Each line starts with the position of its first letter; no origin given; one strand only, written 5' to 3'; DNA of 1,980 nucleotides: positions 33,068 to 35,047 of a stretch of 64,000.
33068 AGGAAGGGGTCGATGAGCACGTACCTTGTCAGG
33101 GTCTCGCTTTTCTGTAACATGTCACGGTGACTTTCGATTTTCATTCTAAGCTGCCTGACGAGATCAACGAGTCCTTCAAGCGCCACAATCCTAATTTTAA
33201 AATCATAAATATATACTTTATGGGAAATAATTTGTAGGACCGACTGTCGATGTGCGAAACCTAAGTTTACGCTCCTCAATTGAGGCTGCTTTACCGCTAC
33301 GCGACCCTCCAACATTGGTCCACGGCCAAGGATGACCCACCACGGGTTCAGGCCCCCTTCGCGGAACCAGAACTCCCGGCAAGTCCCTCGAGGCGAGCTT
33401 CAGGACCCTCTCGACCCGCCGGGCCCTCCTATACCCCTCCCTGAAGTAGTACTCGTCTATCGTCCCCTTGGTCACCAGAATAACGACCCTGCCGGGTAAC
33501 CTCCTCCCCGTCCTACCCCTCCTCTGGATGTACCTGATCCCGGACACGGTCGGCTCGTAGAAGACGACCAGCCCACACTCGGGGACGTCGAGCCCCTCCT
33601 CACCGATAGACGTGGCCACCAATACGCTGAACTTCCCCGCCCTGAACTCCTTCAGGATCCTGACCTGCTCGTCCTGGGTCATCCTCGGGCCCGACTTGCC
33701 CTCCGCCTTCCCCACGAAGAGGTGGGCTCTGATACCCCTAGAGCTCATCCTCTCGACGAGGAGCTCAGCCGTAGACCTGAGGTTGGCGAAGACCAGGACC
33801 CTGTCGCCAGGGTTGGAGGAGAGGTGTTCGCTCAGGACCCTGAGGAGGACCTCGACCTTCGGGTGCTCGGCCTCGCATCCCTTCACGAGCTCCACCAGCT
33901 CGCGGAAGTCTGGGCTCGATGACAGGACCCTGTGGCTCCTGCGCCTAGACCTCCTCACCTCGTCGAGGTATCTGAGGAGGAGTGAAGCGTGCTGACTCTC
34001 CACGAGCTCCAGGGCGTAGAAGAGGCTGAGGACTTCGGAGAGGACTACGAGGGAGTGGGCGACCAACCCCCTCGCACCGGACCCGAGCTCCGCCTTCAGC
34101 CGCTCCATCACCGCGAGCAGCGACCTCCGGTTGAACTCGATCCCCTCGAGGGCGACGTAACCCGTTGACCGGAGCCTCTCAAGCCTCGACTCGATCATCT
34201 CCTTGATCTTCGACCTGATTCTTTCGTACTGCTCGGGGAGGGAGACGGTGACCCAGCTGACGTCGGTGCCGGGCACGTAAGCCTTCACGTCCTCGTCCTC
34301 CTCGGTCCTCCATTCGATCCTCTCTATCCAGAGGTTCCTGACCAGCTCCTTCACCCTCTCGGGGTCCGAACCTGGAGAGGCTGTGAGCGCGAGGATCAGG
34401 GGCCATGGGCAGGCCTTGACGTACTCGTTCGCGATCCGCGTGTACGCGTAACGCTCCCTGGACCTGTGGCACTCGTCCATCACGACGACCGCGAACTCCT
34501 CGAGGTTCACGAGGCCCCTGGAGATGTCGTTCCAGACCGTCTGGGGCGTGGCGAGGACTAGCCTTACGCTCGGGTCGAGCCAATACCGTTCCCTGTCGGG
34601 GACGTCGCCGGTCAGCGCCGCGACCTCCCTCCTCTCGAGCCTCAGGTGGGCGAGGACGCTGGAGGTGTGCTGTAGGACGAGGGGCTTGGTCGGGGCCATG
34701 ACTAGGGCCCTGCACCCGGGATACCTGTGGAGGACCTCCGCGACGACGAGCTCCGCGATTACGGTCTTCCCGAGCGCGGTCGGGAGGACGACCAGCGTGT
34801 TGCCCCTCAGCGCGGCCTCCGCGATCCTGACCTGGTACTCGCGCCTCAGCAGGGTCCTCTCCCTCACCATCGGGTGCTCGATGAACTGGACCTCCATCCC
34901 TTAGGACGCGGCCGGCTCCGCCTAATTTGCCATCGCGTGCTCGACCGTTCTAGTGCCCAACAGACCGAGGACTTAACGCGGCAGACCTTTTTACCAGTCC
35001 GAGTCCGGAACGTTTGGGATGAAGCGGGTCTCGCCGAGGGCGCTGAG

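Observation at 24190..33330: Lower-GC island carrying an array-less, adaptation-less type I-A CRISPR-Cas interference cassette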

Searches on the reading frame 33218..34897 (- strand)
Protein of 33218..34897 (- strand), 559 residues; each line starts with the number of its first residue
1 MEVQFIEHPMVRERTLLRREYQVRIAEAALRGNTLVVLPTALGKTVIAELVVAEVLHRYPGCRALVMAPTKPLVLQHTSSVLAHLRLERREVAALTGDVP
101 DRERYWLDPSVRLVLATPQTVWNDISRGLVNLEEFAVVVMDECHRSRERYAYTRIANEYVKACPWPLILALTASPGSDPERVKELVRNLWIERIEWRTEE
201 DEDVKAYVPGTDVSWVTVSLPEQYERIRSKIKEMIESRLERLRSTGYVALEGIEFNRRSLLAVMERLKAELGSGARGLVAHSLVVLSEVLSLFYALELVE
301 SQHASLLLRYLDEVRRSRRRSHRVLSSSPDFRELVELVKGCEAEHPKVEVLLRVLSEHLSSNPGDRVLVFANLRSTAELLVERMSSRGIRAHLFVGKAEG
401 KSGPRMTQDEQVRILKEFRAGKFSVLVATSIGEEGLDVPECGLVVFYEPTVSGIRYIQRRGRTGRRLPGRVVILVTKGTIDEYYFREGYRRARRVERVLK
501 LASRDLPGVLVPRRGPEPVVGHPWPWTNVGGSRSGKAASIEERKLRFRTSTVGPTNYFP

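Call 17: find_encoding_contigs(protein=window:33218-34897:-, flank=10000, max_places=8)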
Protein window:33218-34897:- (559 aa): 1 contig read that carries it; 1 place shown.
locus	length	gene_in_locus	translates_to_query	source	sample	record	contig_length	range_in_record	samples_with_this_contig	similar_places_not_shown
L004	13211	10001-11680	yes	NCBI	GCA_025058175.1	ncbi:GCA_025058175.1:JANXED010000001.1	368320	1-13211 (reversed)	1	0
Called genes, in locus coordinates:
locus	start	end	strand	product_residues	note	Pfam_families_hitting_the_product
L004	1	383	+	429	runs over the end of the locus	PF22641:TiaS_TCKD, PF08489:TiaS_FLD, PF01336:tRNA_anti-codon, PF23783:Zn_ribbon_TiaS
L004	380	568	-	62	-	-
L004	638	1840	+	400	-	PF01926:MMR_HSR1, PF02421:FeoB_N (faint), PF08438:YGR210-like_G4, PF02824:TGS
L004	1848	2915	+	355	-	PF01137:RTC, PF05189:RTC_insert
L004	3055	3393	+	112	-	PF02036:SCP2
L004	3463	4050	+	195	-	PF06195:DUF996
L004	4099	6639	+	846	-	PF01804:Penicil_amidase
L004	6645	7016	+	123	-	-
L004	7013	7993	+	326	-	PF00248:Aldo_ket_red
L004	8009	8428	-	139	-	PF01597:GCV_H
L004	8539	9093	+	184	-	PF01467:CTP_transf_like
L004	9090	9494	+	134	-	-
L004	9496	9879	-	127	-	PF19026:UBA_HYPK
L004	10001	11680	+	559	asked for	PF04851:ResIII, PF00270:DEAD, PF21210:RNA_helicase_helical, PF00271:Helicase_C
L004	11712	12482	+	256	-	PF04313:HSDR_N (faint)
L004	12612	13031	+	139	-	-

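Call 27: search_protein_families(library=pfam, proteins=[window:33218-34897:-], max_evalue=0.001)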
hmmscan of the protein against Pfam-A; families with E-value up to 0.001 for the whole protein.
window:33218-34897:- (559 aa): 4 families
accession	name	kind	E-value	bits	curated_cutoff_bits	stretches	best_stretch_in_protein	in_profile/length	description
PF00271.37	Helicase_C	-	9.8e-25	87.4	23.5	1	351-465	6-108/110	Helicase conserved C-terminal domain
PF00270.35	DEAD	-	9.4e-22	78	26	1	20-181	2-166/167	DEAD/DEAH box helicase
PF04851.21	ResIII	-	7.7e-14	52.4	22.5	1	19-175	5-162/164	Type III restriction enzyme, res subunit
PF21210.2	RNA_helicase_helical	-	1.7e-08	34.9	27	1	232-322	1-94/108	Putative ATP-dependent RNA helicase, helical bundle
